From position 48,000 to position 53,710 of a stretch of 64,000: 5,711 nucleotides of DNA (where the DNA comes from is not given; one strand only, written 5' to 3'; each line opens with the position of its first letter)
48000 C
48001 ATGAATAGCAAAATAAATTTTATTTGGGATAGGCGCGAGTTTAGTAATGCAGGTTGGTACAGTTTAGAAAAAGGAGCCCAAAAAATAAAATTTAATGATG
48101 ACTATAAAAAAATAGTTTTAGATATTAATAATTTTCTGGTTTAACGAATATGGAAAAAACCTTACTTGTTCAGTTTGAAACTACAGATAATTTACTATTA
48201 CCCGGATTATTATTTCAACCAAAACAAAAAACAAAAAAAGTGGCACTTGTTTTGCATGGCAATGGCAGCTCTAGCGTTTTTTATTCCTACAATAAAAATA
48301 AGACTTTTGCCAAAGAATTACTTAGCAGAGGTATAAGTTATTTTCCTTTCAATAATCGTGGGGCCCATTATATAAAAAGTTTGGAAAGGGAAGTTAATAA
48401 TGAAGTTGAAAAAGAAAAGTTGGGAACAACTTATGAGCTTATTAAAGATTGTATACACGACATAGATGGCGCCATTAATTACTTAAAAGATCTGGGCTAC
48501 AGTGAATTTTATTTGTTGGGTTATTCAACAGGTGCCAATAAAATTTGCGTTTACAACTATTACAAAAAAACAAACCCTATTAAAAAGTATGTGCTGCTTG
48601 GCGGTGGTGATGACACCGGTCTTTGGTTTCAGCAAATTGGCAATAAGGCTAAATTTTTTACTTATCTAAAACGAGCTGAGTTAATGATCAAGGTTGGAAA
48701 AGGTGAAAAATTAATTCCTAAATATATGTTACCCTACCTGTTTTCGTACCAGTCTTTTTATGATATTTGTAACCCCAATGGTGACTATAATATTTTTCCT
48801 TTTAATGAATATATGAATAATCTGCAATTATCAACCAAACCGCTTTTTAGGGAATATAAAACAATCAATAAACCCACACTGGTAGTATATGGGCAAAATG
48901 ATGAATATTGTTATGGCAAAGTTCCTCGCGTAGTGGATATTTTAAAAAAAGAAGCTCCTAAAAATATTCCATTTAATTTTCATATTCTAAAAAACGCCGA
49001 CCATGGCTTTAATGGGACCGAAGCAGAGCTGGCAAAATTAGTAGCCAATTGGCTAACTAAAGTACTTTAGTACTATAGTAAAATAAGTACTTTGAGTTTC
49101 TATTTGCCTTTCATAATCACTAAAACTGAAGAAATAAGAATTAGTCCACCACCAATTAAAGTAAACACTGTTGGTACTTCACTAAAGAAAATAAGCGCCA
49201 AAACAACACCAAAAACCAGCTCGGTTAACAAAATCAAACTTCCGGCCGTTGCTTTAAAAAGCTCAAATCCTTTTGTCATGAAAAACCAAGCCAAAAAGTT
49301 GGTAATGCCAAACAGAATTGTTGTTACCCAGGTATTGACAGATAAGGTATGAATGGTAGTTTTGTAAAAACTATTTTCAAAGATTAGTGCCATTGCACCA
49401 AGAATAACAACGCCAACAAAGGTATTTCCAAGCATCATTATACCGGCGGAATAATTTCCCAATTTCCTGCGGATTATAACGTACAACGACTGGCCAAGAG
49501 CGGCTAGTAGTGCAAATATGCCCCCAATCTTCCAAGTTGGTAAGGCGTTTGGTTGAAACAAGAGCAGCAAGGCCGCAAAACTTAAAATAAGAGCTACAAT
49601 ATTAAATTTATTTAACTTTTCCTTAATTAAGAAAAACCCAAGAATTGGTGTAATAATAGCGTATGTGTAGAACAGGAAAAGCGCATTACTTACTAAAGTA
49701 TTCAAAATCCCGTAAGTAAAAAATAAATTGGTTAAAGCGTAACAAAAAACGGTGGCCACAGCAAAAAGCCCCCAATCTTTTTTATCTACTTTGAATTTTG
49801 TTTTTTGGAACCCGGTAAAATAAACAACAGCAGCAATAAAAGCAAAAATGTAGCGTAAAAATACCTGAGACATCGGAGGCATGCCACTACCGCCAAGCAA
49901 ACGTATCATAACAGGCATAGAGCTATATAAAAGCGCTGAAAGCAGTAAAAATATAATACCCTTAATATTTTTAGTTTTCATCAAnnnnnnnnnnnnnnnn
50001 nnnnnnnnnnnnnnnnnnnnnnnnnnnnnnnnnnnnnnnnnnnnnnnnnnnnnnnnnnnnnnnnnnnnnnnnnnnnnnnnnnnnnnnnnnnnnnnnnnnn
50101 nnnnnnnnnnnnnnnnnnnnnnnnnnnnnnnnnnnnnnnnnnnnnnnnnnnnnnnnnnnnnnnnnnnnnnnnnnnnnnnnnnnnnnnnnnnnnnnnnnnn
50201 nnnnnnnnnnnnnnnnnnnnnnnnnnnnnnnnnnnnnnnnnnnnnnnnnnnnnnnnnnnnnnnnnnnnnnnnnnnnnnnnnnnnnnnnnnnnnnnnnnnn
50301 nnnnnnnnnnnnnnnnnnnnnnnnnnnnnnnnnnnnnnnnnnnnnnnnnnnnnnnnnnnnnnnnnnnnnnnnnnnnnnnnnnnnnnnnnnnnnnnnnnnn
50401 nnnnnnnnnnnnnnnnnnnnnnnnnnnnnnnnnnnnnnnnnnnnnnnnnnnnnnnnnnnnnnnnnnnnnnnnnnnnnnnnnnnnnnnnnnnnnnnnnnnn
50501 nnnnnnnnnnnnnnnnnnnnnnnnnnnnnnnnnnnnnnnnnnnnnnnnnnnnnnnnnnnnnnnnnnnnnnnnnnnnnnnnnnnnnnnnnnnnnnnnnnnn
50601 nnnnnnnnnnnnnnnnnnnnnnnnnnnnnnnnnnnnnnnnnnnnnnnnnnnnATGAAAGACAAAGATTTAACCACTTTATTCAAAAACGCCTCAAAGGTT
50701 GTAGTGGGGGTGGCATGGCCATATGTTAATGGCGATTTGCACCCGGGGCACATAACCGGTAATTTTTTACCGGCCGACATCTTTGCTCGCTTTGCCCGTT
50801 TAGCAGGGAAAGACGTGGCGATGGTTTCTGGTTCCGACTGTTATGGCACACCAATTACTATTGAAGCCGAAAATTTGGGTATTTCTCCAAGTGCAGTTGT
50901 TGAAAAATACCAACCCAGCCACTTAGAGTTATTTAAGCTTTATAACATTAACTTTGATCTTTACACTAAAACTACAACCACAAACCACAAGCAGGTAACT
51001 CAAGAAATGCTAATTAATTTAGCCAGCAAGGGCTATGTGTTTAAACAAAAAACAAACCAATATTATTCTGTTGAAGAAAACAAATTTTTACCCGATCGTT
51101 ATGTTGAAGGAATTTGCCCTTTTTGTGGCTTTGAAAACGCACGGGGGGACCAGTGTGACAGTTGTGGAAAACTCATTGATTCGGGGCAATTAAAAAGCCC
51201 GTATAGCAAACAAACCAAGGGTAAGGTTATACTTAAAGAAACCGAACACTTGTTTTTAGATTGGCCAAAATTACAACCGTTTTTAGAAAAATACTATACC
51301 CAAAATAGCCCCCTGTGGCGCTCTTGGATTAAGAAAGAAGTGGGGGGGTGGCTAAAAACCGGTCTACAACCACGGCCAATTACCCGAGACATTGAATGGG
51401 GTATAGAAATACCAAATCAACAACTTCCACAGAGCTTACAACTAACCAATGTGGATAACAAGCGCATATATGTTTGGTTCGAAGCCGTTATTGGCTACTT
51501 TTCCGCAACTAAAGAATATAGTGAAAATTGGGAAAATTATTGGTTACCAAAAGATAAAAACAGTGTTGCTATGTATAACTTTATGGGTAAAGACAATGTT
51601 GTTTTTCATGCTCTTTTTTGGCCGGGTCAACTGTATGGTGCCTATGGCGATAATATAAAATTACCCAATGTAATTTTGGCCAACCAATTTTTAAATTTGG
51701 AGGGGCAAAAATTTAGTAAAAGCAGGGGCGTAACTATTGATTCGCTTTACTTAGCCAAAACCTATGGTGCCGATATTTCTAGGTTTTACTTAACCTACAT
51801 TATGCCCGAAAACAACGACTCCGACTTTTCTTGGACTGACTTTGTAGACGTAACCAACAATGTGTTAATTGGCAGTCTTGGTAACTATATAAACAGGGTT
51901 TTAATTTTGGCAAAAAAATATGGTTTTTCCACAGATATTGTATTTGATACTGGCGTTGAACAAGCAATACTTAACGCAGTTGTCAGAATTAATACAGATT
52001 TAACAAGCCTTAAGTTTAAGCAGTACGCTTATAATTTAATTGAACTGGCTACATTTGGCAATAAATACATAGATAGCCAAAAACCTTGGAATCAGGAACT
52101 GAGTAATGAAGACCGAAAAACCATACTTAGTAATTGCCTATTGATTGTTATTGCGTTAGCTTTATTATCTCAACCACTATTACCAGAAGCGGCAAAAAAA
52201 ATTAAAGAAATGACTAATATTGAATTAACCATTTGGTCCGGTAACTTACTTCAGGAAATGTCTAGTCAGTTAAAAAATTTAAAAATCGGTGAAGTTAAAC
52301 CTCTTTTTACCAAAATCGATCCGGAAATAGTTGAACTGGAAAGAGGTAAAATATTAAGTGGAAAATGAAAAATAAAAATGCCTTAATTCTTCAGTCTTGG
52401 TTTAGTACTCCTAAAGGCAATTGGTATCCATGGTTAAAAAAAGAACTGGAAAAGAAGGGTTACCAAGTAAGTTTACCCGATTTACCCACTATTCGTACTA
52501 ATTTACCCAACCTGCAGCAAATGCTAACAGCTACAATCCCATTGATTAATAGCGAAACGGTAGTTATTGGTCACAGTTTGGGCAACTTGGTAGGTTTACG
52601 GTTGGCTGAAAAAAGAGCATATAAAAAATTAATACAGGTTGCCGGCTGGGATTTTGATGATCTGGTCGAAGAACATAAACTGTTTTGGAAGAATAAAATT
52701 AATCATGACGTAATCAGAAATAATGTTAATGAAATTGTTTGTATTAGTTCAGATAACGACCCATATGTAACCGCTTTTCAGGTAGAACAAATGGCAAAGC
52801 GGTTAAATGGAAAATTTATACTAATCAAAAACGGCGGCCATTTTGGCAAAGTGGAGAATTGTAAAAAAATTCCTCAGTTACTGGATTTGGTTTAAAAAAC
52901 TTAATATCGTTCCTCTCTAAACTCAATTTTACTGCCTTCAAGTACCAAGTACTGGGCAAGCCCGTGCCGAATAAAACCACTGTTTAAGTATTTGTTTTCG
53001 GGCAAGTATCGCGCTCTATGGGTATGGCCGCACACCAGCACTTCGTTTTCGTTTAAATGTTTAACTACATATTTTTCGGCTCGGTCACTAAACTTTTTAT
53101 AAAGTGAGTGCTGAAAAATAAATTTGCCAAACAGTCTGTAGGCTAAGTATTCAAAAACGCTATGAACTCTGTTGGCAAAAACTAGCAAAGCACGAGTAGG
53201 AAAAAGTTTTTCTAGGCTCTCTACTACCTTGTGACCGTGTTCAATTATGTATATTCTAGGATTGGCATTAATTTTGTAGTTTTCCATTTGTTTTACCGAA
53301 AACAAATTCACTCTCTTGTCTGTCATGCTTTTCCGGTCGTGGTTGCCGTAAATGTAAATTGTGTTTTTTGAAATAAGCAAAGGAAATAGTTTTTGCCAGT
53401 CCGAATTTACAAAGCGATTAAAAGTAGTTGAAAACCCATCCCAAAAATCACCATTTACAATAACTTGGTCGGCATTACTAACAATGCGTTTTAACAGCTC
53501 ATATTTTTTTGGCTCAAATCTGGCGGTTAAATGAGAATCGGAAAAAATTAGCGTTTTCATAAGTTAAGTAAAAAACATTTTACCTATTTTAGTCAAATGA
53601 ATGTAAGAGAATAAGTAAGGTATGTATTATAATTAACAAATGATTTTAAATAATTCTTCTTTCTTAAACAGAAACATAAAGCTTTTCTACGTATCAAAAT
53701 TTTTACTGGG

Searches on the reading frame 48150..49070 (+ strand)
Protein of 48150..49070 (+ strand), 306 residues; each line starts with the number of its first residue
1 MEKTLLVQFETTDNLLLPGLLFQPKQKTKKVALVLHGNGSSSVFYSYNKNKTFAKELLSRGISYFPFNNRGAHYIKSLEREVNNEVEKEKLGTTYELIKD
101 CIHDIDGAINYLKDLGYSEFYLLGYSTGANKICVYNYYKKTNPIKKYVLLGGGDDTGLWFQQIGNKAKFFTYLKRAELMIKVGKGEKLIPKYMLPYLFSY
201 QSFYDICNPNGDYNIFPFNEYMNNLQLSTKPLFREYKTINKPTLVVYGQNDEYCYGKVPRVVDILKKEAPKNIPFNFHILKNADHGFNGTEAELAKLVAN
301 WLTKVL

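Call 23: search_protein_families(library=pfam, proteins=[window:48150-49070:+], max_evalue=0.001)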
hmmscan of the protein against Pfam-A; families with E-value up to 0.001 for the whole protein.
window:48150-49070:+ (306 aa): 4 families
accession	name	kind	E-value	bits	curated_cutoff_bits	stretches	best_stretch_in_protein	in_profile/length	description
PF08538.16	DUF1749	-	1.3e-10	41.4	24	1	103-295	85-286/299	Protein of unknown function (DUF1749)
PF00561.26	Abhydrolase_1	-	1.2e-06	28.8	25.8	1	33-165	4-118/245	alpha/beta hydrolase fold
PF12146.15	Hydrolase_4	-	4.3e-05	23.4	27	1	27-255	2-206/239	Serine aminopeptidase, S33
PF00326.27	Peptidase_S9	-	0.00039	20.4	22.6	0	235-305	137-209/213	Prolyl oligopeptidase family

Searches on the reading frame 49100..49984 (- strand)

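Call 23: search_protein_families(library=pfam, proteins=[window:49100-49984:-], max_evalue=0.001)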
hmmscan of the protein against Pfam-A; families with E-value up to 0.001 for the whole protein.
window:49100-49984:- (294 aa): 2 families
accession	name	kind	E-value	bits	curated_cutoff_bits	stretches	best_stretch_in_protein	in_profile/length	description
PF00892.27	EamA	-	1.2e-29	103.8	28.2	2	8-143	2-134/135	EamA-like transporter family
PF16913.11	PUNUT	-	0.0006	19.6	30.6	1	60-145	62-148/321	Purine nucleobase transmembrane transport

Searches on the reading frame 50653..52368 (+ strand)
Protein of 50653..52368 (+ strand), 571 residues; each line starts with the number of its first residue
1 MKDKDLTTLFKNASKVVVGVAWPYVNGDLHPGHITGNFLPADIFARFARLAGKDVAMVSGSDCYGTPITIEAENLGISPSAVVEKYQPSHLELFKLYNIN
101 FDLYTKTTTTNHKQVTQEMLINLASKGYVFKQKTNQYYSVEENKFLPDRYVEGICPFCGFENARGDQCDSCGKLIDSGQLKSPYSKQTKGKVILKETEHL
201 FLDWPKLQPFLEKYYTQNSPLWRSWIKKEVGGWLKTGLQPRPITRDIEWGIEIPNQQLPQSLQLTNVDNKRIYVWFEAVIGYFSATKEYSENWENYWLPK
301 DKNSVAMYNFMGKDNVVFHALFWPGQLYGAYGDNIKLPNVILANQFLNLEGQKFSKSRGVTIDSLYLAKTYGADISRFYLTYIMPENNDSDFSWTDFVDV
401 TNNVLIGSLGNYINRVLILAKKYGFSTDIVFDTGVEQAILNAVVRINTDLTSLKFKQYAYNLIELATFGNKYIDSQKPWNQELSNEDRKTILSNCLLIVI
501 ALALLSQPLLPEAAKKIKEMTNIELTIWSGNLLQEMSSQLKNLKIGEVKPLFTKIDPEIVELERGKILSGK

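Call 7: search_protein_families(library=pfam, proteins=[window:50653-52368:+], max_evalue=0.001)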
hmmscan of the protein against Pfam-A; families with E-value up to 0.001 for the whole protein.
window:50653-52368:+ (571 aa): 4 families
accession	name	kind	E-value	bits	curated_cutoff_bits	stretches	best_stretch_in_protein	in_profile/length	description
PF09334.17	tRNA-synt_1g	-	9.6e-133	443.2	20.1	1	17-417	2-391/391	tRNA synthetases class I (M)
PF00133.28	tRNA-synt_1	-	2.5e-17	63.2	22.7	2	12-79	21-88/414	tRNA synthetases class I (I, L, M and V)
PF19303.5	Anticodon_3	-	6.7e-10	39.5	23.5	1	440-558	19-138/152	Anticodon binding domain of methionyl tRNA ligase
PF01406.26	tRNA-synt_1e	-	1.3e-05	25.1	27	0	15-144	9-137/301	tRNA synthetases class I (C) catalytic domain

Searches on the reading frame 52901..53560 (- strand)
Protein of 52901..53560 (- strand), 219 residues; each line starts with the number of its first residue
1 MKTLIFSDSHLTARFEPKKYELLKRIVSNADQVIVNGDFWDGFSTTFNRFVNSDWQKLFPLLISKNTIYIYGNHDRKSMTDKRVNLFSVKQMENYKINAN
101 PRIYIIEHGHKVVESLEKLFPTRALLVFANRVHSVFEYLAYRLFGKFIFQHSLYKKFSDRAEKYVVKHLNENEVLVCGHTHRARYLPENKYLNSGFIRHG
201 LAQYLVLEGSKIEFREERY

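Call 80: search_protein_families(library=pfam, proteins=[window:52901-53560:-], max_evalue=0.001)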
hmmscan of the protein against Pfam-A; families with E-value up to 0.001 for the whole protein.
window:52901-53560:- (219 aa): 2 families
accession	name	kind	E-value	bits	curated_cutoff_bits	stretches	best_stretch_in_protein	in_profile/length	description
PF12850.12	Metallophos_2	-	5.1e-12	46.5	27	1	1-189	1-125/154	Calcineurin-like phosphoesterase superfamily domain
PF00149.33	Metallophos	-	4.9e-10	40.6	21.5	1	1-182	1-190/191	Calcineurin-like phosphoesterase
